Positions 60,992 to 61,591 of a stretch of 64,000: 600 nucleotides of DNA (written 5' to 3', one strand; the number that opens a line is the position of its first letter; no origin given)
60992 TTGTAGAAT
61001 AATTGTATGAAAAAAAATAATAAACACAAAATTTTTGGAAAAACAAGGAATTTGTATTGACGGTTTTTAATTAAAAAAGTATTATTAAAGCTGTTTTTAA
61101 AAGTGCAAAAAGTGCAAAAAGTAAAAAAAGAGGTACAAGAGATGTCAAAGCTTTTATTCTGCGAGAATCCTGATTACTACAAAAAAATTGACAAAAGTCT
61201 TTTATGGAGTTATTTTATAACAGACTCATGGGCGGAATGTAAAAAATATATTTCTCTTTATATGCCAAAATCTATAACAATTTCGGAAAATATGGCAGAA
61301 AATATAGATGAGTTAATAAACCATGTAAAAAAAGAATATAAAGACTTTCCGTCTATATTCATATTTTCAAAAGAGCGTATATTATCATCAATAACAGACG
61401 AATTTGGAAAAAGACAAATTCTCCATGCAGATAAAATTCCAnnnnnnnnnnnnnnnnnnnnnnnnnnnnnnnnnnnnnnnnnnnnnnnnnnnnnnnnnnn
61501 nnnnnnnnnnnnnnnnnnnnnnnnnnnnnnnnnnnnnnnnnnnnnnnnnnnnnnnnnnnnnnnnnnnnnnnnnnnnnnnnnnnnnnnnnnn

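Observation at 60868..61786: Orphan Spo0A effector-domain protein with a non-receiver N-terminal half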

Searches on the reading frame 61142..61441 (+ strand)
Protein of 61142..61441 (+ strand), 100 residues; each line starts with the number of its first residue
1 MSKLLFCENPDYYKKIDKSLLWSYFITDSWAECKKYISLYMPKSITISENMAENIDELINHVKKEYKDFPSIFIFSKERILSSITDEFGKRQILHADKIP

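Call 39: search_protein_families(library=pfam, alignment_id=A5, max_evalue=10)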
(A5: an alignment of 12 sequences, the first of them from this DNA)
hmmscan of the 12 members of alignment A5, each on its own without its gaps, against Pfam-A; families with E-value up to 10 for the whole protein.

A. member 1, seq(100 aa): 2 families
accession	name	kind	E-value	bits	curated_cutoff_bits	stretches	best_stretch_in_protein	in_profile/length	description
PF15582.11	Imm65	-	0.033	13.5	25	1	8-78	118-187/321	Immunity protein 65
PF25014.1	NET2A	-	0.16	12.2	33.1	1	33-62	113-141/235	NET2A-like domain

B. families by the number of members that match (of 12 scanned): 7 families
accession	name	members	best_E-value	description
PF10388.15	YkuI_C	2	0.018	EAL-domain associated signalling protein domain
PF15582.11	Imm65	1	0.033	Immunity protein 65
PF21681.2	Csa5_I-A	1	0.057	Type-I-A Cascade subunit Csa5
PF05358.17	DicB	1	0.1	DicB protein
PF08968.15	DUF1885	1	0.11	Domain of unknown function (DUF1885)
PF25014.1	NET2A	1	0.16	NET2A-like domain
PF09123.17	DUF1931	1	0.18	Domain of unknown function (DUF1931)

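Call 45: search_protein_representatives(alignment_id=A5)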
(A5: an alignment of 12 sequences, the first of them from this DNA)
Query: 12 sequences, 100 profile positions. Proteins with E-value up to 0.001 (for the whole library): 7; up to 1e-10: 4; up to 1e-30: 2. The best 7 are listed.
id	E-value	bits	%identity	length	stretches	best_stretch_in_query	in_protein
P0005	3.2e-42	159.1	-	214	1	1-100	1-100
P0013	8.7e-39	148.1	-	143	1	1-100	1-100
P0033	6.4e-21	90.7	-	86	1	1-76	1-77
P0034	6.7e-17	77.8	-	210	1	1-100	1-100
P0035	1.5e-05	41.4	-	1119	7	53-89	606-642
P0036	1.5e-04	38.2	-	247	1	3-84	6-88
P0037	5.9e-04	36.3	-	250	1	4-63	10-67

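Call 47: search_protein_families(library=pfam, proteins=[P0034, P0036, P0037, P0035, P0033], max_evalue=1)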
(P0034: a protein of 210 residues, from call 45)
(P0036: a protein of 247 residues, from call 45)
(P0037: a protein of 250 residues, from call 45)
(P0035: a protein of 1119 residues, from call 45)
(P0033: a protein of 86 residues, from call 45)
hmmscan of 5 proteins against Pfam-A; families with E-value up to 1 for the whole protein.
P0034 (210 aa): 1 family
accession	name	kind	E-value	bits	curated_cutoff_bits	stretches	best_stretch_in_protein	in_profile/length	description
PF08769.17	Spo0A_C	-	8.8e-12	45.4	25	1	109-198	3-98/104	Sporulation initiation factor Spo0A C terminal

P0036 (247 aa): 1 family
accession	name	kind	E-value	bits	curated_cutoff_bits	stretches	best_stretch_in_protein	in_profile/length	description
PF08769.17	Spo0A_C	-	2e-14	53.9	25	1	124-213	10-104/104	Sporulation initiation factor Spo0A C terminal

P0037 (250 aa): 2 families
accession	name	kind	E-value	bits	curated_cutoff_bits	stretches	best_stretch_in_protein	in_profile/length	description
PF13354.11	Beta-lactamase2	-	2.7e-18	66.6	22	1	104-212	111-213/214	Beta-lactamase enzyme family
PF20948.2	Flu_PB2_2nd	-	0.19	12.8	25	1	104-141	18-52/68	Influenza RNA polymerase PB2 second domain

P0035 (1119 aa): 1 family
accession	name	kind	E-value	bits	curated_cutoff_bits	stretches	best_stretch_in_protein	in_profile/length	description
PF25780.1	TPR_IPO5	-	1.1e-05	26.2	27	0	304-335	53-84/172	IPO5-like, TPR repeats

P0033 (86 aa): 0 families

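Call 50: search_solved_structures(query=A6, max_evalue=10, show_alignments=3)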
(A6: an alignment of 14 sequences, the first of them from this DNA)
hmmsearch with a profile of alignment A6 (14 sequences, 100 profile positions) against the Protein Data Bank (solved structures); distinct sequences matched with E-value up to 10: 4.
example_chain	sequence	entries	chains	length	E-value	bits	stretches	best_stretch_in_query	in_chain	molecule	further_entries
8fut_A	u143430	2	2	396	0.11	16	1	19-93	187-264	S-arrestin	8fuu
6xeh_A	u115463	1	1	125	0.87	13.1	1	21-90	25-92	DE NOVO DESIGNED OR386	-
3b2n_A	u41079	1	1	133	1.2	12.7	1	27-76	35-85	Uncharacterized protein Q99UF4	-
8j07_3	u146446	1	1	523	1.9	12.1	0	29-98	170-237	Dynein regulatory complex subunit 3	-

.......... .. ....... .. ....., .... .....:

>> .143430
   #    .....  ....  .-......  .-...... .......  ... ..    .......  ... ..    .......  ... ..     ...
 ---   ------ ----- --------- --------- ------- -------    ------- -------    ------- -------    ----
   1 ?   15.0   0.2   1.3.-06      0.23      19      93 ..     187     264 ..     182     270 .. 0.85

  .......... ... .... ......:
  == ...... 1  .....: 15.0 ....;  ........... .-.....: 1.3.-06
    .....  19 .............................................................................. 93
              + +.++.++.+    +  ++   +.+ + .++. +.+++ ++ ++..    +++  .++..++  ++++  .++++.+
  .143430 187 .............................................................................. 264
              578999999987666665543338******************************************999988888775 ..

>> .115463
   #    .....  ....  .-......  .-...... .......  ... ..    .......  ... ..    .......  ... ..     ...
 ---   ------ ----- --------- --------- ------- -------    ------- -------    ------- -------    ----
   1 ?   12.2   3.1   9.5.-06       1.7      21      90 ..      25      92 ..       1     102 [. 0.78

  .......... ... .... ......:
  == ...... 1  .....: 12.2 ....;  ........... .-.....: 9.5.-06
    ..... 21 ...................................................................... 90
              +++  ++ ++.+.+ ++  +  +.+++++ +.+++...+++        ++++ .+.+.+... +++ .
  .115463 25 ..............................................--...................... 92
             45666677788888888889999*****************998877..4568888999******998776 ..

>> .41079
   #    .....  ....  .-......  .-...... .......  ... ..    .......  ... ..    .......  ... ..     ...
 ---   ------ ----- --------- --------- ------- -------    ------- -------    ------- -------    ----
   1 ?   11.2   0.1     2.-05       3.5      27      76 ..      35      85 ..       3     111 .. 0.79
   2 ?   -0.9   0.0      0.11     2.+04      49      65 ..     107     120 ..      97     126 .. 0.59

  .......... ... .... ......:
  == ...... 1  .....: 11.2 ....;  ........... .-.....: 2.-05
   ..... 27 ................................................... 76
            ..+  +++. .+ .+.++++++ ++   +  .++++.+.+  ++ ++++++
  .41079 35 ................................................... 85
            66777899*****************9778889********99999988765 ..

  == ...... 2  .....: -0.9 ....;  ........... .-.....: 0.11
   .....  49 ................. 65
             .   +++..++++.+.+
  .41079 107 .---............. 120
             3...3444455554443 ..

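Call 51: find_homologous_proteins(query=A6, max_evalue=0.01)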
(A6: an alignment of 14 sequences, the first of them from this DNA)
Query A6 (14 sequences): 230 candidates shared short words with the query, none scored E <= 0.01.

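Call 59: predict_structure(alignment_id=A6)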
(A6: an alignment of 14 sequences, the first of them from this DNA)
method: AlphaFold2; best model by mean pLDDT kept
length: 100 residues; sequences in the alignment: 14
mean_pLDDT: 83.8   pTM: 0.73
mean pLDDT of the five models: 83.8, 81.8, 81.0, 80.7, 78.7
residues with pLDDT >= 90: 49; 70-90: 36; 50-70: 7; < 50: 8
segments of 3 or more residues with pLDDT < 50: 93-99
pLDDT, mean of each block of 10 residues (from residue 1): 89 83 91 94 92 88 90 90 72 48
secondary structure, 60 per line:
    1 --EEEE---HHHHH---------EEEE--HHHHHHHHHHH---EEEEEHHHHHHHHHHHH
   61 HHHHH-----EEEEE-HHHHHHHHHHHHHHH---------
elements in order: E3-6 H10-14 E24-27 H30-40 E44-48 H49-65 E71-75 H77-91

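Call 61: fold_search(model_id=the predicted structure, library=pdb)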
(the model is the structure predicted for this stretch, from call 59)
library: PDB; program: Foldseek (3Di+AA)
matches with E <= 10: 739; with E <= 0.001: 0
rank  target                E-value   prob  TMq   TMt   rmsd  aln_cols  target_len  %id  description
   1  3lte_D                7.8e-02  0.93  0.54  0.46   6.5        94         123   14  CRYSTAL STRUCTURE OF RESPONSE REGULATOR (SIGNAL RECEIVER DOMAIN) FROM Bermanella marisrubri (released 2010-03-31)
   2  8s65_B                9.5e-02  0.63  0.41  0.14   6.7        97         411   10  1-deoxy-D-xylulose 5-phosphate reductoisomerase (DXR) as target for anti Toxoplasma gondii compounds: crystal structur (released 2024-08-21)
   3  8uvk_A                1.4e-01  0.93  0.57  0.29   7.2        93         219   16  CosR DNA bound form II (released 2024-01-31)
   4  9of7_B                1.4e-01  0.82  0.54  0.49   5.5       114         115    9  Structure of the Acinetobacter baumannii Response Regulator PmrA Receiver Domain G54E Mutation (released 2025-11-26)
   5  3lte_I                1.5e-01  0.82  0.51  0.44   6.8        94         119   14  CRYSTAL STRUCTURE OF RESPONSE REGULATOR (SIGNAL RECEIVER DOMAIN) FROM Bermanella marisrubri (released 2010-03-31)
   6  9jza_A                1.5e-01  0.72  0.45  0.14   5.7        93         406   12  PfDXR - Mn2+ - NADPH - MAMK218 quaternary complex (released 2025-10-22)
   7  5knb_H                1.5e-01  0.69  0.48  0.50   9.0        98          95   17  Crystal structure of the 2 ADP-bound V1 complex (released 2016-11-02)
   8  3lte_B                1.7e-01  0.80  0.51  0.44   6.7        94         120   13  CRYSTAL STRUCTURE OF RESPONSE REGULATOR (SIGNAL RECEIVER DOMAIN) FROM Bermanella marisrubri (released 2010-03-31)
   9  6xeh_MODEL_1_A        1.8e-01  0.75  0.51  0.43   7.6        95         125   18  Solution NMR Structure of DE NOVO DESIGNED Rossmann 2x3 Fold Protein r2x3_168, Northeast Structural Genomics C (released 2020-08-05)
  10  3lte_O                2.0e-01  0.77  0.51  0.45   6.8        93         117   13  CRYSTAL STRUCTURE OF RESPONSE REGULATOR (SIGNAL RECEIVER DOMAIN) FROM Bermanella marisrubri (released 2010-03-31)
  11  8s65_A                2.0e-01  0.38  0.35  0.12   7.0        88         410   12  1-deoxy-D-xylulose 5-phosphate reductoisomerase (DXR) as target for anti Toxoplasma gondii compounds: crystal structur (released 2024-08-21)
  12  3au8_B                2.3e-01  0.54  0.41  0.12   7.0        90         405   13  Crystal structure of the ternary complex of an isomerase (released 2011-08-10)
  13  2j48_MODEL_1_A        2.6e-01  0.66  0.51  0.45   5.3       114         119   13  NMR structure of the pseudo-receiver domain of the CikA protein. (released 2007-03-06)
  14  8e9g_O                2.6e-01  0.66  0.48  0.40   6.4       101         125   10  Mycobacterial respiratory complex I with both quinone positions modelled (released 2022-10-12)
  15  3lte_L                2.7e-01  0.72  0.53  0.47   6.7        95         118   14  CRYSTAL STRUCTURE OF RESPONSE REGULATOR (SIGNAL RECEIVER DOMAIN) FROM Bermanella marisrubri (released 2010-03-31)
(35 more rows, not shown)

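Call 69: find_encoding_contigs(protein=P0037, flank=5000, max_places=2)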
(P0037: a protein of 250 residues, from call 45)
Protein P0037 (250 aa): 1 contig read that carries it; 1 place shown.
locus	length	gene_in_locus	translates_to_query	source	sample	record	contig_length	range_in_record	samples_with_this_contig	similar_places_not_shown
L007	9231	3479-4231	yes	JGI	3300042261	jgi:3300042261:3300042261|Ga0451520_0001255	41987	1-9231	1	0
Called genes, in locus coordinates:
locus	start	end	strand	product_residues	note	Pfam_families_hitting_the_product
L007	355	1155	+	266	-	-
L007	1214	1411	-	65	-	-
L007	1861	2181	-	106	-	PF12844:HTH_19, PF01381:HTH_3, PF13560:HTH_31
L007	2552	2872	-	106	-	PF01381:HTH_3, PF12844:HTH_19, PF13560:HTH_31 (weak)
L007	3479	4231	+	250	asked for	PF13354:Beta-lactamase2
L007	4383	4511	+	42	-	-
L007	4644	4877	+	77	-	-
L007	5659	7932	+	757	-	PF12733:Cadherin-like (weak), PF19789:DUF6273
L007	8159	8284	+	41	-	-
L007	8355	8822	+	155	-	PF01451:LMWPc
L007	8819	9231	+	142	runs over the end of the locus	PF02639:DUF188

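Call 70: find_encoding_contigs(protein=P0036, flank=5000, max_places=2)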
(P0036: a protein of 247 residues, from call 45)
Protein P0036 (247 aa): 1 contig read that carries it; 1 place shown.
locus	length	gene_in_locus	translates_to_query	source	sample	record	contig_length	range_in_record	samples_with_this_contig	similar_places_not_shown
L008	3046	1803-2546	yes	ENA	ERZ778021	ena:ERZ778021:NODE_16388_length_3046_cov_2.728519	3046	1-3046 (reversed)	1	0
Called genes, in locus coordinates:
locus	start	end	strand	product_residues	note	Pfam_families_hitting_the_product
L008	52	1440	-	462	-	PF01225:Mur_ligase, PF08245:Mur_ligase_M, PF02875:Mur_ligase_C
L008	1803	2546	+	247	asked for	PF08769:Spo0A_C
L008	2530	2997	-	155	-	PF04138:GtrA_DPMS_TM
